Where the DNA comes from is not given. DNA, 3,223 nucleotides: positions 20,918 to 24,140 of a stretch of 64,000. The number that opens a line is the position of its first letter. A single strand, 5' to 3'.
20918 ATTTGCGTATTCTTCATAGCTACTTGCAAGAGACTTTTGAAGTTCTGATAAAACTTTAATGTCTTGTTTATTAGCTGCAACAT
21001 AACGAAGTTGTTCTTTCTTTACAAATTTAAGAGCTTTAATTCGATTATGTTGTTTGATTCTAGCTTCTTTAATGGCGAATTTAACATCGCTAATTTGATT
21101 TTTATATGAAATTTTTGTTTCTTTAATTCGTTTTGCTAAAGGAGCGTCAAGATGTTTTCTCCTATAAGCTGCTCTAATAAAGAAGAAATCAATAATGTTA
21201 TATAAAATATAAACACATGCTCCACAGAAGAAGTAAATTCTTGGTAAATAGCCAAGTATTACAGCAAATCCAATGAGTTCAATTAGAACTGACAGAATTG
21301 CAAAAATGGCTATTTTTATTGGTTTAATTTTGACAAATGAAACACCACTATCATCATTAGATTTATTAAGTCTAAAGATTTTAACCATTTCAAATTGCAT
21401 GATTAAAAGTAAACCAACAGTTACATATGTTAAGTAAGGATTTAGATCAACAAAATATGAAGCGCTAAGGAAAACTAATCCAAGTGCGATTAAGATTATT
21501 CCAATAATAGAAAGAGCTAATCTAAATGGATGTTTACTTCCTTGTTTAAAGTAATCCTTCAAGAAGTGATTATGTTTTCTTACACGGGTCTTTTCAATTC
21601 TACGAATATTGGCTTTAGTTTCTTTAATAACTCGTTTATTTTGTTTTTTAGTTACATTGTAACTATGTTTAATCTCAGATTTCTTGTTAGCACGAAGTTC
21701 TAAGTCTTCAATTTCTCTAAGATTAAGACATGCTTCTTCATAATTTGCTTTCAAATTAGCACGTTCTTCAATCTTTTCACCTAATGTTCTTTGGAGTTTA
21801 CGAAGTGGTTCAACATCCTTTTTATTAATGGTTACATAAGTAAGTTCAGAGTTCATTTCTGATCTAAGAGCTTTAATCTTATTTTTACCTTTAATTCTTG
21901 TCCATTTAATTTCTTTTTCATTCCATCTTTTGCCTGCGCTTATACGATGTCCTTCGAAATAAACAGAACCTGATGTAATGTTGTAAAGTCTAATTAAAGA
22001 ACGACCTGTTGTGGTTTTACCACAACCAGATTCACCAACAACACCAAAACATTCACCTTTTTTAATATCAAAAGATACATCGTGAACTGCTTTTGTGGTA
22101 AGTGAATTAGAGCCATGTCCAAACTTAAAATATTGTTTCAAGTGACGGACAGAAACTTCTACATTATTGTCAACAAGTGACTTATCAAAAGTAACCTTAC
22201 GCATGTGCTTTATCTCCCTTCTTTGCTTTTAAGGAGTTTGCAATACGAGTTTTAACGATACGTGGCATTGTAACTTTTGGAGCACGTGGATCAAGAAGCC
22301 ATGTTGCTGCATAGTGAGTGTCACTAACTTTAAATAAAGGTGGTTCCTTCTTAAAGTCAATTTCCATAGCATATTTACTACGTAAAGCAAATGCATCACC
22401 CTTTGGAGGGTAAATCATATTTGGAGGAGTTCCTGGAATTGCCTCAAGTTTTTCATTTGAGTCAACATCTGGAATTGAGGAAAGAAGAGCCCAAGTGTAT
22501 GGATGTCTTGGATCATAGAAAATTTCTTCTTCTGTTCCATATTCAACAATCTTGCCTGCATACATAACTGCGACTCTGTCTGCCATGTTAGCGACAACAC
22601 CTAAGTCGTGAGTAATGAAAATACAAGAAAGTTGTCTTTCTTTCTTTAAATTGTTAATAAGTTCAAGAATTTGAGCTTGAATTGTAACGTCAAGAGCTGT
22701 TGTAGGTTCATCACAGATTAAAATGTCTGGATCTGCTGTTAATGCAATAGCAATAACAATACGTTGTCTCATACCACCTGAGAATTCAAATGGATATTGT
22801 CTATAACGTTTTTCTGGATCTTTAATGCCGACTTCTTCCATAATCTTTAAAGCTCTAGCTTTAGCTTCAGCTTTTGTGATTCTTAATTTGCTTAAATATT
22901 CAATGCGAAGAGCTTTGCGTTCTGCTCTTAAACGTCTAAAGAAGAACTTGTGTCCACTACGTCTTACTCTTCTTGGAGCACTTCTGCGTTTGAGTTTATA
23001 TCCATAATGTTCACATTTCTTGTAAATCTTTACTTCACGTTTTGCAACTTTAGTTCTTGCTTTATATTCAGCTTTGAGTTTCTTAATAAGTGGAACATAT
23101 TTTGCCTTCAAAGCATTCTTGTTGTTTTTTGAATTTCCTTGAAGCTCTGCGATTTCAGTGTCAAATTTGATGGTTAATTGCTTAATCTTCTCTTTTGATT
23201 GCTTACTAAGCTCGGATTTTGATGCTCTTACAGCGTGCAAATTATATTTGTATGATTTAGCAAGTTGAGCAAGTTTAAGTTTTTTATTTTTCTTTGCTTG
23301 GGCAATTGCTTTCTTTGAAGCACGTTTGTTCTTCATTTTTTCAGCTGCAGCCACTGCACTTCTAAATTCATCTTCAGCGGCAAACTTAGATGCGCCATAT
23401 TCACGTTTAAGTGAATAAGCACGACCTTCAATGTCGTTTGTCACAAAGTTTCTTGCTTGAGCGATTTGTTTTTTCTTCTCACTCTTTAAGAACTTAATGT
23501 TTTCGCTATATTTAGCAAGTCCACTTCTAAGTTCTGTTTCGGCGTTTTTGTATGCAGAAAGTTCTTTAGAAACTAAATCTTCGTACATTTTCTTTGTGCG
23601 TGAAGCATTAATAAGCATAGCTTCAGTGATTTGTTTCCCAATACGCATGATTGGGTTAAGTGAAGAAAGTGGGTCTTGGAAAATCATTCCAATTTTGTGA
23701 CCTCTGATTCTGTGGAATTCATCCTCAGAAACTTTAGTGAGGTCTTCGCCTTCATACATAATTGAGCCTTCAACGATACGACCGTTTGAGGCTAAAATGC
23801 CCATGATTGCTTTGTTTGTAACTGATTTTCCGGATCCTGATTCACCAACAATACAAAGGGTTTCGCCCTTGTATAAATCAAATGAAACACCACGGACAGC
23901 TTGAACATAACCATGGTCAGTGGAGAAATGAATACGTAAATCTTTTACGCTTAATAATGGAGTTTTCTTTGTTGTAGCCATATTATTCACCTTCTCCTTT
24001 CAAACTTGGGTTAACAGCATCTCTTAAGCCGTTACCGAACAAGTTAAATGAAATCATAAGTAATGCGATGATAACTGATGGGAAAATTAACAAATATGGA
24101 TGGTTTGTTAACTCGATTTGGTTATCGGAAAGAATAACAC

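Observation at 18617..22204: OppF ATPase interrupted by three exact-period 279-aa repeats, placing 12 predicted TM helices inside a nucleotide-binding domain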

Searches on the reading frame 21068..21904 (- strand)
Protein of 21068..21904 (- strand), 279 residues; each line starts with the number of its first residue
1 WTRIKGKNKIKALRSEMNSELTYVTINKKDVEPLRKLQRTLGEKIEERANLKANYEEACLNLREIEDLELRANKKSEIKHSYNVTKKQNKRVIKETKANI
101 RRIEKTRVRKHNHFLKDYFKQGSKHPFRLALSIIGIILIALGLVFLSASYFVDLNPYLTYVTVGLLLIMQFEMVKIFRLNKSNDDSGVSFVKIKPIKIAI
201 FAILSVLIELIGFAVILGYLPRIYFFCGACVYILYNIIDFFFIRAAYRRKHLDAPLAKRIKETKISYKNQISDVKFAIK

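Call 14: find_homologous_proteins(query=A1, max_evalue=0.001)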
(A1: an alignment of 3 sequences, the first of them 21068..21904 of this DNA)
Query A1 (3 sequences): 7641 candidates shared short words with the query, none scored E <= 0.001.

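Call 21: search_protein_representatives(alignment_id=A1)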
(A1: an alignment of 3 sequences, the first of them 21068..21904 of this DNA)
Query: 3 sequences, 279 profile positions. Proteins with E-value up to 0.001 (for the whole library): 2; up to 1e-10: 1; up to 1e-30: 1. The best 2 are listed.
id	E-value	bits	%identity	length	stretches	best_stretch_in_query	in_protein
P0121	7.8e-32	127.0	-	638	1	1-279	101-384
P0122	1.1e-05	41.2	-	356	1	1-70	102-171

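Call 22: predict_structure(alignment_id=A1)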
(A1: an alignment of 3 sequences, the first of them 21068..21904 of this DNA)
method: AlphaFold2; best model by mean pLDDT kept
length: 279 residues; sequences in the alignment: 3
mean_pLDDT: 71.7   pTM: 0.51
mean pLDDT of the five models: 71.7, 69.0, 68.6, 66.5, 61.6
residues with pLDDT >= 90: 32; 70-90: 90; 50-70: 143; < 50: 14
segments of 3 or more residues with pLDDT < 50: 179-188
pLDDT, mean of each block of 10 residues (from residue 1): 84 83 67 75 85 88 91 92 90 88 64 63 65 63 65 57 56 48 44 60 65 67 68 67 67 72 87 89
secondary structure, 60 per line:
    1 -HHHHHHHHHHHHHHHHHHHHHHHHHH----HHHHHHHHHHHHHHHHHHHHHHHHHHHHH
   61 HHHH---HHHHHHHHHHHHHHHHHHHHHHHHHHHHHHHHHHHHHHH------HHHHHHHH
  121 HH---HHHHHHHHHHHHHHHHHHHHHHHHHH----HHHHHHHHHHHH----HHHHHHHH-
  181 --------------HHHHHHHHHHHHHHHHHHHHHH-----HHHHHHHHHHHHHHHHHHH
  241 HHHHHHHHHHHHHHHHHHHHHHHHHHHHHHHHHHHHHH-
elements in order: H2-27 H32-64 H68-106 H113-122 H126-151 H156-167 H172-179 H195-216 H222-278

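Call 26: list_cluster_members(proteins=[P0121, P0122, P0001])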
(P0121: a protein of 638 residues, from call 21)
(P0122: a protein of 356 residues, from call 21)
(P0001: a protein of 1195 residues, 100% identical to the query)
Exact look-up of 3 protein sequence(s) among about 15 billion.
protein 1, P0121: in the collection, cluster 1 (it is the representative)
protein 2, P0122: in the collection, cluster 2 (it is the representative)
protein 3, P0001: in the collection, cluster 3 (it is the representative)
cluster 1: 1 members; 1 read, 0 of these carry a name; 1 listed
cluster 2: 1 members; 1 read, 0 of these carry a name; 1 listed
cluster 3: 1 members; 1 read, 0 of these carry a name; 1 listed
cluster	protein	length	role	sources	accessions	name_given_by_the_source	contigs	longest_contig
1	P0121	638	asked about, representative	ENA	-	-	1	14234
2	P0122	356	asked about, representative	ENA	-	-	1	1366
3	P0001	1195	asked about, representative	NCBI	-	-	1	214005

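Call 27: find_encoding_contigs(protein=P0121, flank=10000, max_places=3)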
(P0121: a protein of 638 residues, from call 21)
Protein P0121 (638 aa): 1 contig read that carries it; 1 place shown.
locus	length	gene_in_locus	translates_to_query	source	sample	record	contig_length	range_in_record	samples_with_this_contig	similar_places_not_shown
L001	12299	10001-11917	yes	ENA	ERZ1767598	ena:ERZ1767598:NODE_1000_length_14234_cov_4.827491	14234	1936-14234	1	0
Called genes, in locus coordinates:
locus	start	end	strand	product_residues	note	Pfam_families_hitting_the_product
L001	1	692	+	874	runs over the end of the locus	?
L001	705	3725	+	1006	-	PF00496:SBP_bac_5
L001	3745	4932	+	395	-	PF02368:Big_2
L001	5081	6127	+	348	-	PF00528:BPD_transp_1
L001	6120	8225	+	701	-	PF12911:OppC_N, PF00528:BPD_transp_1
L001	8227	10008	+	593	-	PF00005:ABC_tran, PF13304:AAA_21, PF08352:oligo_HPY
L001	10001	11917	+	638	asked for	PF00005:ABC_tran, PF08352:oligo_HPY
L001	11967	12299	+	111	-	?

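Call 28: find_encoding_contigs(protein=P0122, flank=3000, max_places=3)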
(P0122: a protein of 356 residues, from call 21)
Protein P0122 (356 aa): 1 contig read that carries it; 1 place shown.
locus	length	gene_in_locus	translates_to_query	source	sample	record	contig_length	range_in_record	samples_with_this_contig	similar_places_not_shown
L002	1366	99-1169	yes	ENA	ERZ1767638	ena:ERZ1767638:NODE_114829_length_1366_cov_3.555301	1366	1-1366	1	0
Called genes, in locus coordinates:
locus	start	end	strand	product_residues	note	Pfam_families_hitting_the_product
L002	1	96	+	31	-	?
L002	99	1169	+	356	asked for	PF00005:ABC_tran, PF13401:AAA_22 (faint), PF12705:PDDEXK_1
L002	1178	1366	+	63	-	?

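Call 32: find_related_loci(query=A2, collection=metagenome_contigs, flank=6000)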
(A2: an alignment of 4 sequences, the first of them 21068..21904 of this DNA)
Query A2 (279 aa) in metagenome_contigs; peptide patterns used: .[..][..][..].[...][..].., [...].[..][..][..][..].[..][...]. (x = any residue, [..] = any of these).
184 stretches matched a pattern, but none encodes a relative of the query by tblastn (E <= 1e-3).

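Call 35: fold_search(model_id=the predicted structure, library=pdb)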
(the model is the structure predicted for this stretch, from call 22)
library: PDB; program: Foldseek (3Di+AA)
matches with E <= 10: 103; with E <= 0.001: 0
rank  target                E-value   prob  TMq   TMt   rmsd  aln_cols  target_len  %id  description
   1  6grj_E                3.6e-01  0.20  0.19  0.16  19.8       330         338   12  Structure of the AhlB pore of the tripartite alpha-pore forming toxin, AHL, from Aeromonas hydrophila. (released 2019-07-03)
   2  6grj_A                5.8e-01  0.15  0.20  0.17  19.8       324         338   12  Structure of the AhlB pore of the tripartite alpha-pore forming toxin, AHL, from Aeromonas hydrophila. (released 2019-07-03)
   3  8snb_1G               1.4e+00  0.16  0.26  0.25  21.7       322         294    9  atomic model of sea urchin sperm doublet microtubule (48-nm periodicity) (released 2023-06-28)
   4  6ff6                  1.4e+00  0.13  0.19  0.23  24.2       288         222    9  Crystal structure of novel repeat protein BRIC1 (released 2018-09-05)
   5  4z8n_A                1.5e+00  0.09  0.18  0.17  34.3       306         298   12  Crystal structure of the erythrocyte-binding domain from Plasmodium vivax reticulocyte-binding protein 2a (PvRBP2a) (released 2015-12-16)
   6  4z8n_B                2.0e+00  0.09  0.20  0.20  34.0       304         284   12  Crystal structure of the erythrocyte-binding domain from Plasmodium vivax reticulocyte-binding protein 2a (PvRBP2a) (released 2015-12-16)
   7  7a0g_EEE              2.2e+00  0.09  0.21  0.19  20.4       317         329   11  Structure of the SmhB pore of the tripartite alpha-pore forming toxin, Smh, from Serratia marcescens. (released 2021-03-31)
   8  4m70_L                2.3e+00  0.63  0.20  0.44  15.7       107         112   17  Crystal structure of potato Rx-CC domain in complex with RanGAP2-WPP domain (released 2013-11-13)
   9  8xqs_R                2.3e+00  0.06  0.16  0.17  31.0       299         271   10  Structure of human class T GPCR TAS2R14-DNGi complex with Flufenamic acid. (released 2024-07-10)
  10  8otz_EU               2.3e+00  0.06  0.18  0.16  26.8       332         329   10  48-nm repeat of the native axonemal doublet microtubule from bovine sperm (released 2023-11-22)
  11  7a0g_AAA              2.6e+00  0.09  0.22  0.20  20.7       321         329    9  Structure of the SmhB pore of the tripartite alpha-pore forming toxin, Smh, from Serratia marcescens. (released 2021-03-31)
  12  4dvz                  2.6e+00  0.08  0.19  0.13  23.6       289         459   14  Crystal structure of the Helicobacter pylori CagA oncoprotein (released 2012-07-25)
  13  6wtu_J                2.8e+00  0.06  0.18  0.18  33.2       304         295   11  Plasmodium vivax reticulocyte binding protein 2b (PvRBP2b) bound to human monoclonal antibody 273264 (released 2021-01-27)
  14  7rro_B6               3.0e+00  0.09  0.25  0.20  24.4       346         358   10  Structure of the 48-nm repeat doublet microtubule from bovine tracheal cilia (released 2021-10-27)
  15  4m70_Q                3.1e+00  0.47  0.18  0.42  15.4       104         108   16  Crystal structure of potato Rx-CC domain in complex with RanGAP2-WPP domain (released 2013-11-13)
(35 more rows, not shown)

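Call 66: search_protein_families(library=ncbifam, proteins=[window:21068-21904:-], max_evalue=0.001)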
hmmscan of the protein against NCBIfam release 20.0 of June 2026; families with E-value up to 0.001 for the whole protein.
window:21068-21904:- (279 aa): 0 families

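Call 67: search_protein_families(library=pfam, proteins=[window:21068-21904:-], max_evalue=10)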
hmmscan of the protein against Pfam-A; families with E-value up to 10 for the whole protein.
window:21068-21904:- (279 aa): 2 families
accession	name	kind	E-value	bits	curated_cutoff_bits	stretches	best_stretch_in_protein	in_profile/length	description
PF09925.14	DUF2157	-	0.0089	16.2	32.4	1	117-171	20-78/146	Predicted membrane protein (DUF2157)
PF15456.11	Uds1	-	2.4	8.8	28.8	1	23-116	15-114/123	Up-regulated During Septation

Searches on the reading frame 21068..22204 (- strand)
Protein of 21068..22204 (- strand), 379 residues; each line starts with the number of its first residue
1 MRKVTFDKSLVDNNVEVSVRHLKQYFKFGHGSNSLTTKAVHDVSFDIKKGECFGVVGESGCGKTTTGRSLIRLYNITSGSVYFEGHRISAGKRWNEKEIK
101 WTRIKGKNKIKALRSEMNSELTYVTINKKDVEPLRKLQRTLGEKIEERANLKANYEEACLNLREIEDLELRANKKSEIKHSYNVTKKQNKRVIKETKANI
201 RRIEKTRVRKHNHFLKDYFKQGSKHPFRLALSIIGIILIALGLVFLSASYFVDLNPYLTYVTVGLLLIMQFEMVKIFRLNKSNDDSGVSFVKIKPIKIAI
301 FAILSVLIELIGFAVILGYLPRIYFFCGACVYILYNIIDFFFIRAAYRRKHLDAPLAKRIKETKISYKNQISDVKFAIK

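Call 34: find_related_loci(query=window:21068-22204:-, collection=metagenome_contigs, flank=6000)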
Query window:21068-22204:- (379 aa) in metagenome_contigs; peptide patterns used: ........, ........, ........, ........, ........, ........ (x = any residue, [..] = any of these).
348 stretches matched a pattern; 131 encode a relative of the query (tblastn E <= 1e-3); the best 80 are kept; 80 distinct loci.
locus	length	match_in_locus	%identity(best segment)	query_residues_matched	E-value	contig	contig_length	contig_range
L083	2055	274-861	67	1-200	2e-87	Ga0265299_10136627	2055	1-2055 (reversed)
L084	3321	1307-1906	62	2-201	8e-81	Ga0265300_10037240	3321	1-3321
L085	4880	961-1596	59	2-206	7e-77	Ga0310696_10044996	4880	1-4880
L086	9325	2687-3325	61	1-206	9e-76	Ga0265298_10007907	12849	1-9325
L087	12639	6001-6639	58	1-206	2e-75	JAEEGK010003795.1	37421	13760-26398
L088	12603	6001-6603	60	1-201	7e-75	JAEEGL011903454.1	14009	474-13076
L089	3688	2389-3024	58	2-206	8e-75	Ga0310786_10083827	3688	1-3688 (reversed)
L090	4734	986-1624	57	1-206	5e-74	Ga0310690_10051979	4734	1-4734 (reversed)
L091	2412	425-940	64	1-172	5e-73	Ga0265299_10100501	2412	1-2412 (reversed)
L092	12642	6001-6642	54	2-208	3e-64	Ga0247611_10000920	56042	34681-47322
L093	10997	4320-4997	52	2-220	4e-64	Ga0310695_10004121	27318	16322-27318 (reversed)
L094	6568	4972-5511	59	3-182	1e-63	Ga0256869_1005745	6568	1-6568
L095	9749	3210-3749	59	3-182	1e-63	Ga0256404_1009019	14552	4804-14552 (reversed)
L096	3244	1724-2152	67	1-143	2e-63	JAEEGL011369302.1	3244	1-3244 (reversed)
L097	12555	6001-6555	58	2-184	4e-62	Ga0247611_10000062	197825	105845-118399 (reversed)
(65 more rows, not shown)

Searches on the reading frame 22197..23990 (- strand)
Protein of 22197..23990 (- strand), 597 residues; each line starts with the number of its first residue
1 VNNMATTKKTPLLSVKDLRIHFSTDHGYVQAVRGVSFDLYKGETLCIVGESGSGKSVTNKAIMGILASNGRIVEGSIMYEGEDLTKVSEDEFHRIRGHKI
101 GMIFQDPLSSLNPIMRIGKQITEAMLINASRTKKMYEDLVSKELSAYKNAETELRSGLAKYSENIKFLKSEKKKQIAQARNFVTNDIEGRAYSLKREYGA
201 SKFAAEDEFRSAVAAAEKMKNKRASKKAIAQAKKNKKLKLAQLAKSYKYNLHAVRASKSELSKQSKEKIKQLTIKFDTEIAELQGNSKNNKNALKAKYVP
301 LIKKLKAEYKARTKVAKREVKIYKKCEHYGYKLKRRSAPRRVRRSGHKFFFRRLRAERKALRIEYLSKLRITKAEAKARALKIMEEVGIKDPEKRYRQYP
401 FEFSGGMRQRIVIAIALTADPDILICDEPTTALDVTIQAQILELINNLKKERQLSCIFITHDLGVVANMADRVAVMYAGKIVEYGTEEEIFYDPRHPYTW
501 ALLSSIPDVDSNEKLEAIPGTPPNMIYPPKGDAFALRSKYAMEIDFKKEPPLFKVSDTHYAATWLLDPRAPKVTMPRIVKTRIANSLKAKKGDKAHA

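Call 5: search_protein_families(library=pfam, proteins=[window:22197-23990:-], max_evalue=0.01)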
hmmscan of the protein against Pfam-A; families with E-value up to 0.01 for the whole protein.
window:22197-23990:- (597 aa): 4 families
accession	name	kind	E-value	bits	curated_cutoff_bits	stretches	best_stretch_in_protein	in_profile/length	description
PF00005.33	ABC_tran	-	3.3e-29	102.7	25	2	33-145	2-80/137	ABC transporter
PF08352.17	oligo_HPY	-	8.2e-14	52.2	27.1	1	482-543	1-63/65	Oligopeptide/dipeptide transporter, C-terminal region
PF13304.12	AAA_21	-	2.2e-09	38.2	27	1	340-466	165-303/304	AAA domain, putative AbiEii toxin, Type IV TA system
PF02463.25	SMC_N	-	2.1e-05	24.5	40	1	227-476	63-212/220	RecF/RecN/SMC N terminal domain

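Call 66: search_protein_families(library=ncbifam, proteins=[window:22197-23990:-], max_evalue=0.001)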
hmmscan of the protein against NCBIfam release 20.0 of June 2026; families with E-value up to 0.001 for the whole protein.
window:22197-23990:- (597 aa): 183 families (the best 25 are shown)
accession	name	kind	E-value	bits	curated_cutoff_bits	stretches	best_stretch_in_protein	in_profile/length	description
NF043079.1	MMSYN1_0167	equivalog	6.1e-144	480.8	740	3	368-581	336-550/561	oligopeptide ABC transporter ATP-binding protein OppD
NF007010.1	PRK09473.1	subfamily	2.7e-107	358.2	575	2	370-564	118-312/318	oligopeptide ABC transporter ATP-binding protein OppD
NF008246.0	PRK11022.1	equivalog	2.1e-87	293.3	541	2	373-560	124-312/326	dipeptide ABC transporter ATP-binding protein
NF008453.0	PRK11308.1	subfamily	8.9e-81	271.7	408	2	370-561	131-322/334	dipeptide ABC transporter ATP-binding protein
NF007613.0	PRK10261.1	equivalog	2.4e-80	270.7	1077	2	371-510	137-276/623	glutathione ABC transporter ATP-binding protein GsiA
NF011659.0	PRK15079.1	equivalog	3.9e-79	265.8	540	2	370-563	134-328/334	murein tripeptide/oligopeptide ABC transporter ATP binding protein OppF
NF011713.0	PRK15134.1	equivalog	1.1e-76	258.5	834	2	367-511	120-265/529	microcin C ABC transporter ATP-binding protein YejF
TIGR02770.1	nickel_nikD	equivalog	3.2e-74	249.2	318.7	2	363-504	86-227/230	nickel import ATP-binding protein NikD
NF047576.1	opine_ATP_CntF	equivalog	1.3e-72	244.3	385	2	368-507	115-254/264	staphylopine uptake ABC transporter ATP-binding protein CntF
NF043071.1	DppF_dipep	equivalog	1.9e-72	244.4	660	2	369-558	131-320/331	dipeptide ABC transporter ATP-binding subunit DppF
NF047578.1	opine_ATP_CntD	equivalog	1.1e-71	241.3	380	2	369-509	116-256/266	staphylopine uptake ABC transporter ATP-binding protein CntD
NF043078.1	MMSYN1_0168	equivalog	4.3e-66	223.9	800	2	380-512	473-603/649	oligopeptide ABC transporter ATP-binding protein OppF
NF011674.0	PRK15093.1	equivalog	1.4e-65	221.6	627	2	376-564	132-323/330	putrescine export ABC transporter ATP-binding protein SapD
TIGR02769.1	nickel_nikE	equivalog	3.1e-47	161.3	332.55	2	369-505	119-252/265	nickel import ATP-binding protein NikE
TIGR01186.1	proV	subfamily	3.4e-45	154.7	326.6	2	366-501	95-228/363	betaine/proline/choline family ABC transporter ATP-binding protein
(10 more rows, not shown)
